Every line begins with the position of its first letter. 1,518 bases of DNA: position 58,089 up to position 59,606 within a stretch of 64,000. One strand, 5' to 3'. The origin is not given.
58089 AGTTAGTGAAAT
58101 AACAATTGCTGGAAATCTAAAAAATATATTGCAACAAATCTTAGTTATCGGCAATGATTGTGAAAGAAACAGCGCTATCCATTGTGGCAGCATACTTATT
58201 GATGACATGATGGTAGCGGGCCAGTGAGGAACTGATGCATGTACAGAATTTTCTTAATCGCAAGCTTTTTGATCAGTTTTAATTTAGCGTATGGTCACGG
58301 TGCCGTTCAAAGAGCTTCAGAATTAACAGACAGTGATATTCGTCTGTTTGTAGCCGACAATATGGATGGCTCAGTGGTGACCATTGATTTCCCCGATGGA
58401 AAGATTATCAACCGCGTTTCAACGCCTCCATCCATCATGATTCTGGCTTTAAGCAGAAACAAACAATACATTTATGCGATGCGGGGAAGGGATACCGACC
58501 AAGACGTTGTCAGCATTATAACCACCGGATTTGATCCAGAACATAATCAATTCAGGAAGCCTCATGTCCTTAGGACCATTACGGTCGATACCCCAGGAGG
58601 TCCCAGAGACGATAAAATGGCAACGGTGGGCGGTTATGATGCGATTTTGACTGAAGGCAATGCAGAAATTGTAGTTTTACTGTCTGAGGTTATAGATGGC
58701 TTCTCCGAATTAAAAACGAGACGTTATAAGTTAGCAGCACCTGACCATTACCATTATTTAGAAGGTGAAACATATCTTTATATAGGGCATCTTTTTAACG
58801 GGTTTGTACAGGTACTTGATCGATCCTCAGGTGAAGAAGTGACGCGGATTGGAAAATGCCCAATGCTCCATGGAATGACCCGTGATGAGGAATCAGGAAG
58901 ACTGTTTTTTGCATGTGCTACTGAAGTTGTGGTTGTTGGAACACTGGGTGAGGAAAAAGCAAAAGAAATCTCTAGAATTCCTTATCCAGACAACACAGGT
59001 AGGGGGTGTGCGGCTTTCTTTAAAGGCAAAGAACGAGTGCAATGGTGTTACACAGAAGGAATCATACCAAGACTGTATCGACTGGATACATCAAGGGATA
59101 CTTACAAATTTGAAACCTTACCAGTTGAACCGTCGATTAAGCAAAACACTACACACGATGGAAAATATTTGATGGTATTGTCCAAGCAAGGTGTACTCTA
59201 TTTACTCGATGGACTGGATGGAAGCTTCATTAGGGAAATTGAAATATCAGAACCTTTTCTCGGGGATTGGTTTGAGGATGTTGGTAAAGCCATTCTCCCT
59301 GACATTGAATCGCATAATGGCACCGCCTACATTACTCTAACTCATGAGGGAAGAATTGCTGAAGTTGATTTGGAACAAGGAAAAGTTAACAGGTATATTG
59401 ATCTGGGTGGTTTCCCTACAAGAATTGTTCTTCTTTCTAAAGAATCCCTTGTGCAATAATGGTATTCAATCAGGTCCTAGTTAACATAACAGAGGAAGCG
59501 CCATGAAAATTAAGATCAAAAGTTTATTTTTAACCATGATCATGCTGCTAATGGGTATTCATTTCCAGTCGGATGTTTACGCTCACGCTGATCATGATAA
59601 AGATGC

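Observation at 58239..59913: Uncharacterised secreted pair downstream of pmbA: a propeller-like 406-aa protein plus a small protein with three 35-aa His repeats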

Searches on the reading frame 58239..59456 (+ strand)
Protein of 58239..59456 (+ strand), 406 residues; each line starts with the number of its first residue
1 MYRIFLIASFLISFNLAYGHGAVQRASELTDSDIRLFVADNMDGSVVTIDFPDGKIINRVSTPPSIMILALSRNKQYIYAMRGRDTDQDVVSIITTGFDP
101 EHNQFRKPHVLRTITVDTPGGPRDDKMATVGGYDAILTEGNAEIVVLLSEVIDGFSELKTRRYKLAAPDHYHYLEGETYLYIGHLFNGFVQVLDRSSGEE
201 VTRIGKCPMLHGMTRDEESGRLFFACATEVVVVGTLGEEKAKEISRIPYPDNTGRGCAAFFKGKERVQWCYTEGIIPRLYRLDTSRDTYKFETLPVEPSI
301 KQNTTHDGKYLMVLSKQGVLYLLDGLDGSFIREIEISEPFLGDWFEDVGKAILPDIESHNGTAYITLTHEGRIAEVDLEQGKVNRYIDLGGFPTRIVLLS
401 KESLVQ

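Call 3: search_protein_families(library=pfam, proteins=[window:58239-59456:+], max_evalue=1)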
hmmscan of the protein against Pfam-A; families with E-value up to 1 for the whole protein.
window:58239-59456:+ (406 aa): 2 families
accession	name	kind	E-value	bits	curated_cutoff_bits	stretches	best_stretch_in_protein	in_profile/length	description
PF13360.13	PQQ_2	-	0.078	13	27.6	1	306-383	116-191/233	Outer membrane protein assembly factor BamB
PF12894.13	ANAPC4_WD40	-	0.27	11.9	22.9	0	306-338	48-80/91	Anaphase-promoting complex subunit 4 WD40 domain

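Call 4: search_protein_families(library=ncbifam, proteins=[window:58239-59456:+], max_evalue=1)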
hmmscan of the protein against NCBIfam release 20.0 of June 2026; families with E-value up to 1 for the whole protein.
window:58239-59456:+ (406 aa): 5 families
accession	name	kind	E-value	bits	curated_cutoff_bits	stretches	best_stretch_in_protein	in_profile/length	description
NF038015.2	AztD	exception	1.9e-11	43.3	400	1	190-397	148-352/356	zinc metallochaperone AztD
NF052280.1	7_blade_YncE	equivalog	1.2e-05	24.3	400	1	33-79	227-274/338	7-bladed beta-propeller protein YncE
TIGR03866.1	PQQ_ABC_repeats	subfamily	0.0028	16.8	287.3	1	302-390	172-258/310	PQQ-dependent catabolism-associated beta-propeller protein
TIGR03300.1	assembly_YfgL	equivalog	0.015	14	285.2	0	308-337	320-349/377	outer membrane protein assembly factor BamB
TIGR03074.1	PQQ_membr_DH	subfamily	0.16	9.8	832.65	0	294-335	461-505/783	membrane-bound PQQ-dependent dehydrogenase, glucose/quinate/shikimate family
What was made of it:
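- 58239..59459 (+): P1: a 406-aa secreted 8-bladed beta-propeller of the AztD-like sister family. NCBIfam AztD scores 43 bits against a cut-off of 400 (call 4).
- On AztD (NCBIfam NF038015, zinc metallochaperone): P1 scores 43.3 bits (call 4).
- On YVTN / YncE-type beta-propeller repeats: Only one blade (residues 33-79) matches YncE, at 24 bits against a cut-off of 400 (call 4).
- NCBIfam AztD hit at E 1.9e-11 (call 4).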

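Call 5: search_solved_structures(query=window:58239-59456:+, max_evalue=1, show_alignments=2)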
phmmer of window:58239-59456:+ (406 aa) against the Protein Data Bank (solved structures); distinct sequences matched with E-value up to 1: 3.
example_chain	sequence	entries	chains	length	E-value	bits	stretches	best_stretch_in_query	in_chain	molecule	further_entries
6cmk_B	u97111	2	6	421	0.00026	23.2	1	197-399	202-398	AztD protein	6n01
3vgz_A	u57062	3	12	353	0.00056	22.1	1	34-86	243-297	Uncharacterized protein YncE | PQQ-dependent catabolism-associated beta-propeller protein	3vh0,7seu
9scd_D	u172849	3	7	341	0.77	11.8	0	280-336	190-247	Uncharacterized WD repeat-containing protein C824.04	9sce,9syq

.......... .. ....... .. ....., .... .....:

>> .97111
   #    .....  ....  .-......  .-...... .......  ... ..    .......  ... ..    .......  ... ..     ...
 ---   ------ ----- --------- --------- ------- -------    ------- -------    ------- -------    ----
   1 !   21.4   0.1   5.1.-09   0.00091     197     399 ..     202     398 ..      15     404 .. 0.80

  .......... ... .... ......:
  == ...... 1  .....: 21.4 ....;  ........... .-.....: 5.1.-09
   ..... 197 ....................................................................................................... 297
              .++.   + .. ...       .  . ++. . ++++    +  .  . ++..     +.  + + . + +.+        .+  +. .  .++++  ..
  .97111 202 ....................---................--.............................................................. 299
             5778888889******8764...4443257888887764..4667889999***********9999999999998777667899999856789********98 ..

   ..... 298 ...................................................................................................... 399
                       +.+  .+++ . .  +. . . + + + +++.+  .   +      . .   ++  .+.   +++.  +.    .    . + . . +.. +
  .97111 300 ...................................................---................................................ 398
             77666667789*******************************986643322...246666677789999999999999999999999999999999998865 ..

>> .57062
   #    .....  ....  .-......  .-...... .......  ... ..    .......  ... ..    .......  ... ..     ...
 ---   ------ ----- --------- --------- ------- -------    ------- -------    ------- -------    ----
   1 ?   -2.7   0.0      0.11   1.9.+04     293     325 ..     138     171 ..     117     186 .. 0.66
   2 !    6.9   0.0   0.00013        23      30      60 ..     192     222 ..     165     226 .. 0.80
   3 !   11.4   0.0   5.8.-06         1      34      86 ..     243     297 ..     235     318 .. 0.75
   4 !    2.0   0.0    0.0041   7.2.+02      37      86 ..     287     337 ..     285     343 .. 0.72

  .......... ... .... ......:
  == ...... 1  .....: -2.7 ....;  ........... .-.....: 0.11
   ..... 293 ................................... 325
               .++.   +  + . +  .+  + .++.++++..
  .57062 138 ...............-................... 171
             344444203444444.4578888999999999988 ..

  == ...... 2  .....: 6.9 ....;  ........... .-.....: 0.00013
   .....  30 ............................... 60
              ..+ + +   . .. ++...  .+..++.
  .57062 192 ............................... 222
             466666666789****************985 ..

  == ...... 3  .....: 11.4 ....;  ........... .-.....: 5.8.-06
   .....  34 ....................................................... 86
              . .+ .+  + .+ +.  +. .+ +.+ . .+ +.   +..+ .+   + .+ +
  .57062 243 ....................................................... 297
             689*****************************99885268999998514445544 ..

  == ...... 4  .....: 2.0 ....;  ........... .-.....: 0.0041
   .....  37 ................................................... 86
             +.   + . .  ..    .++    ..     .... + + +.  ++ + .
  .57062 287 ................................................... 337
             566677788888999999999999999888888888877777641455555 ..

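Call 8: find_homologous_proteins(query=window:58239-59456:+, max_evalue=0.001)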
Query window:58239-59456:+ (406 aa): 129 proteins with E <= 0.001 among 5708 candidates; the best 120 are listed.
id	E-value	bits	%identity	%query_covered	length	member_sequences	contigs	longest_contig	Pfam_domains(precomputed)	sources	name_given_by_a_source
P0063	2.2e-270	914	99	100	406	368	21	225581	-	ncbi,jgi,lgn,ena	jgi:hypothetical protein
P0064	2.0e-241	819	87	100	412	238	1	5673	-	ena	-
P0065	1.2e-219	747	79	100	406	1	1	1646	-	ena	-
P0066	4.8e-218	742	78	100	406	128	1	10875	-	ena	-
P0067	8.2e-216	735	80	98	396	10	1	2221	-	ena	-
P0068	2.6e-210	716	76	100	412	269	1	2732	-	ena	-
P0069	3.1e-209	713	77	98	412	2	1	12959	-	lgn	-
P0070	4.2e-208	709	76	99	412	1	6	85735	-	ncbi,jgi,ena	jgi:hypothetical protein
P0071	1.8e-207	707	77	97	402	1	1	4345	-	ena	-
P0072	8.2e-178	609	64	99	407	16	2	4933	-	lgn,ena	-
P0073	4.2e-176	604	64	99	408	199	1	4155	-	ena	-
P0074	5.5e-175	600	64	99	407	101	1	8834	-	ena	-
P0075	7.8e-175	600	65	96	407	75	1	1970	-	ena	-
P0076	1.4e-171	589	64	99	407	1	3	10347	-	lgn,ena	-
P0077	4.5e-171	587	64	99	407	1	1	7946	-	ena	-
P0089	3.3e-124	433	52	97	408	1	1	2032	-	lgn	-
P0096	4.9e-119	416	51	98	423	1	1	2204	-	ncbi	-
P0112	1.2e-116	408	47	96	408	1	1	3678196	-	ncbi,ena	-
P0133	3.8e-112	393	46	98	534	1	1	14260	PF13442.12,PF00034.27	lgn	-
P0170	2.8e-103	364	45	97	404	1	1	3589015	-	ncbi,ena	-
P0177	1.6e-101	358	49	83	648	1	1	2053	PF01297.23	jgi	jgi:zinc transport system substrate-binding protein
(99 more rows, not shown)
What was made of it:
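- Six clusters carry C-terminal cytochrome c fusions (call 8).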

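Call 11: find_encoding_contigs(protein=P0112, flank=8000, max_places=1)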
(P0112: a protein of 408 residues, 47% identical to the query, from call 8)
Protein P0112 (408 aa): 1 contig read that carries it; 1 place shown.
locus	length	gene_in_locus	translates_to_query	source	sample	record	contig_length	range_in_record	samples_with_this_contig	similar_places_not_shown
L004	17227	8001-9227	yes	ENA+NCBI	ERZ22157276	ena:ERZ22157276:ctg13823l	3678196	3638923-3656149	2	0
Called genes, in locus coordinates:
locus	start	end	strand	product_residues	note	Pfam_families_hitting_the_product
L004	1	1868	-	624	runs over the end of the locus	PF00112:Peptidase_C1 (weak)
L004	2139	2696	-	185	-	-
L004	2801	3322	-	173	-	PF18602:Rap1a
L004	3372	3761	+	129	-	PF01475:FUR (weak)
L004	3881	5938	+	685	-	PF07715:Plug, PF00593:TonB_dep_Rec_b-barrel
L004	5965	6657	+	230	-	PF08856:DUF1826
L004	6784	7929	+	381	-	PF02492:cobW, PF07683:CobW_C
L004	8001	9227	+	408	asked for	-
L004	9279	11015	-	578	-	PF00920:ILVD_EDD_N, PF24877:ILV_EDD_C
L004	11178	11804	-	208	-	-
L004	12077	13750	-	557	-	PF13428:TPR_14 (faint), PF07719:TPR_2 (faint), PF13181:TPR_8 (faint), PF00515:TPR_1 (faint), PF13431:TPR_17 (faint), PF14559:TPR_19 (weak)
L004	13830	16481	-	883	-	PF00133:tRNA-synt_1, PF09334:tRNA-synt_1g (weak), PF13603:tRNA-synt_1_2 (weak), PF09334:tRNA-synt_1g (weak), PF08264:Anticodon_1, PF10458:Val_tRNA-synt_C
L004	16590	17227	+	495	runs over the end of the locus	PF13844:Glyco_transf_41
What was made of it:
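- Fur, TonB receptor, DUF1826 and CobW in L004 (call 11).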

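Call 12: find_encoding_contigs(protein=P0170, flank=8000, max_places=1)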
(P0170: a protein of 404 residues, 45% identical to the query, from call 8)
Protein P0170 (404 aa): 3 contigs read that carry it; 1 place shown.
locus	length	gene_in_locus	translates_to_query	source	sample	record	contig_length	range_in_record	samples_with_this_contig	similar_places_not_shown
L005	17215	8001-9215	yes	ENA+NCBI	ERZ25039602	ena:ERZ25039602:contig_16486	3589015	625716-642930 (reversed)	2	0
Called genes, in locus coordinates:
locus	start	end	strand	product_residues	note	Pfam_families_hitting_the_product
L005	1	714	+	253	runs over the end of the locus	PF01904:DUF72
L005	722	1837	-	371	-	PF05222:AlaDh_PNT_N, PF01262:AlaDh_PNT_C, PF01488:Shikimate_DH, PF02826:2-Hacid_dh_C (weak)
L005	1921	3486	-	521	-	PF00171:Aldedh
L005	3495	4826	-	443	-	PF00202:Aminotran_3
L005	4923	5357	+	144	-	PF00571:CBS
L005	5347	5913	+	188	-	PF00994:MoCF_biosynth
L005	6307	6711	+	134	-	PF16123:HAGH_C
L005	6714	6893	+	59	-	PF14255:Zn_ribbon_21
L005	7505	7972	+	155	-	PF00034:Cytochrom_C, PF13442:Cytochrome_CBB3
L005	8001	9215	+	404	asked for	-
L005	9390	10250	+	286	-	PF00089:Trypsin (weak)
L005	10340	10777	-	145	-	PF00208:ELFV_dehydrog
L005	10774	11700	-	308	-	PF02812:ELFV_dehydrog_N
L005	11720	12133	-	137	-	PF04828:GFA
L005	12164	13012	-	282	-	PF03446:NAD_binding_2, PF14833:NAD_binding_11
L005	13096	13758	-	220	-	PF01596:Methyltransf_3, PF13578:Methyltransf_24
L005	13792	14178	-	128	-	-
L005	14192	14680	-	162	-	PF04519:Bactofilin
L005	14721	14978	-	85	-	-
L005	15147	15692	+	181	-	PF00324:AA_permease, PF13520:AA_permease_2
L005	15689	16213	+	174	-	PF00324:AA_permease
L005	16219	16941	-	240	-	PF13489:Methyltransf_23 (weak), PF08241:Methyltransf_11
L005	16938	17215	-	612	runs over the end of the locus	PF02786:CPSase_L_D2 (weak), PF07478:Dala_Dala_lig_C (weak), PF08443:RimK (faint)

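Call 13: find_encoding_contigs(protein=P0133, flank=8000, max_places=1)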
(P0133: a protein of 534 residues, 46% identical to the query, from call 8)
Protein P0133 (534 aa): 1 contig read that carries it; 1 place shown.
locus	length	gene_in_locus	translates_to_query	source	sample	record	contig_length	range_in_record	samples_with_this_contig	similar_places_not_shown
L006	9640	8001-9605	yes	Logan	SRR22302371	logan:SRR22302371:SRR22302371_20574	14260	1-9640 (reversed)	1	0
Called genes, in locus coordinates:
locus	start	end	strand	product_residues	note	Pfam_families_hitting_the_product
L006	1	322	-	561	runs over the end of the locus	PF01977:UbiD, PF20696:UbiD_C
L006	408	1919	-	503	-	PF18914:DUF5666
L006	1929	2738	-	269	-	PF20112:DUF6502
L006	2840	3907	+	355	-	PF00355:Rieske, PF19112:VanA_C (weak)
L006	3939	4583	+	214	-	PF00903:Glyoxalase, PF13669:Glyoxalase_4, PF18029:Glyoxalase_6, PF22677:Ble-like_N (weak)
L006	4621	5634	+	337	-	PF00296:Bac_luciferase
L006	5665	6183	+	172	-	-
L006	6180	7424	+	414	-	-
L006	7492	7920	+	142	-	PF13473:Cupredoxin_1 (weak)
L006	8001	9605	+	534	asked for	PF00034:Cytochrom_C, PF13442:Cytochrome_CBB3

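Call 22: search_solved_structures(query=A3, max_evalue=0.01, show_alignments=2)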
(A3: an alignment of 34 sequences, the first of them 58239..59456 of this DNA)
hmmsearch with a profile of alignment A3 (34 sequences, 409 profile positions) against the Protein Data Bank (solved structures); distinct sequences matched with E-value up to 0.01: 2.
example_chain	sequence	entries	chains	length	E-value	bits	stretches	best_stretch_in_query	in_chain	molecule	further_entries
6cmk_B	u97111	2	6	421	1.2e-09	40.3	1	32-403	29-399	AztD protein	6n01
3vgz_A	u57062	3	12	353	4.9e-06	28.5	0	35-75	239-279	Uncharacterized protein YncE | PQQ-dependent catabolism-associated beta-propeller protein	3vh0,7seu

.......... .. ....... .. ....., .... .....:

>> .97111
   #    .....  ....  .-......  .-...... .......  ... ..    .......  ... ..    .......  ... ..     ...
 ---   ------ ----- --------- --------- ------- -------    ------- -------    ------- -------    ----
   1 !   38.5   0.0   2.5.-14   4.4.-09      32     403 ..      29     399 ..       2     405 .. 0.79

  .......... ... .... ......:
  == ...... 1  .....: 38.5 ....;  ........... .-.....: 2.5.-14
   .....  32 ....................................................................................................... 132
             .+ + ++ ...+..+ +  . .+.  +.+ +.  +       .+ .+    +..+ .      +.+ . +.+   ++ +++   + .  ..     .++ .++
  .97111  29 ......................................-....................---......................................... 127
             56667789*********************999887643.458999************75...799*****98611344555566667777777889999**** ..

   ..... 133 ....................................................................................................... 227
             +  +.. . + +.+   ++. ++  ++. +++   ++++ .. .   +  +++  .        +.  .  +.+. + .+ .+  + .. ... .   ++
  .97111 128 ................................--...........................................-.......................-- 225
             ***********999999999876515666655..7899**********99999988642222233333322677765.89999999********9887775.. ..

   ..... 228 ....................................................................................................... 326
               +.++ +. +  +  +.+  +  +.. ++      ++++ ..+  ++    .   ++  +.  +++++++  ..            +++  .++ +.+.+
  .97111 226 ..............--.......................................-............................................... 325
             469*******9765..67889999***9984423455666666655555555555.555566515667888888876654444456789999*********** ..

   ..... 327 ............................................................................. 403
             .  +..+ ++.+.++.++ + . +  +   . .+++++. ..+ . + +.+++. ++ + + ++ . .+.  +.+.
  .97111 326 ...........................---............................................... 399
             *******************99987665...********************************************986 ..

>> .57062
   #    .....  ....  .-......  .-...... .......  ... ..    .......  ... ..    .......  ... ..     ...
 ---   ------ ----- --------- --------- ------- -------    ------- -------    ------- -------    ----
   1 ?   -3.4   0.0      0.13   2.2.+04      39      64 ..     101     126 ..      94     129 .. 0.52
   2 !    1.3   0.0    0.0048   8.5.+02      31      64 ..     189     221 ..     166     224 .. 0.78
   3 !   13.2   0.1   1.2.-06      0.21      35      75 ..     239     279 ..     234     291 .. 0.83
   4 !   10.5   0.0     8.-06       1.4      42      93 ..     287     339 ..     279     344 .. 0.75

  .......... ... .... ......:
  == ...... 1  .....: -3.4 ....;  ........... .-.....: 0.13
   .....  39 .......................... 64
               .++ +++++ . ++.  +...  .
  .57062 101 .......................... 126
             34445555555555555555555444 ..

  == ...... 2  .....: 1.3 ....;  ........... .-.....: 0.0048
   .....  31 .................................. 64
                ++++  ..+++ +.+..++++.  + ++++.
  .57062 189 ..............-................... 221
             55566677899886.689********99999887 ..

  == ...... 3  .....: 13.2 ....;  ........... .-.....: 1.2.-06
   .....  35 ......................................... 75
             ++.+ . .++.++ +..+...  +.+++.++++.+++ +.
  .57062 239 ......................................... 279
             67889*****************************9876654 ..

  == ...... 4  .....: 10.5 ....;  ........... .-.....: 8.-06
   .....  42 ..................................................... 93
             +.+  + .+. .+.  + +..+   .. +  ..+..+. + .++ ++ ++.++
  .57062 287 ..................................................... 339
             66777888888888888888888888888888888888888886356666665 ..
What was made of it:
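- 58239..59459 (+): The family profile matches AztD over its full length at E 1.2e-9 (call 22).
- The family profile matches CkAztD over its full length at E 1.2e-9 (call 22).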
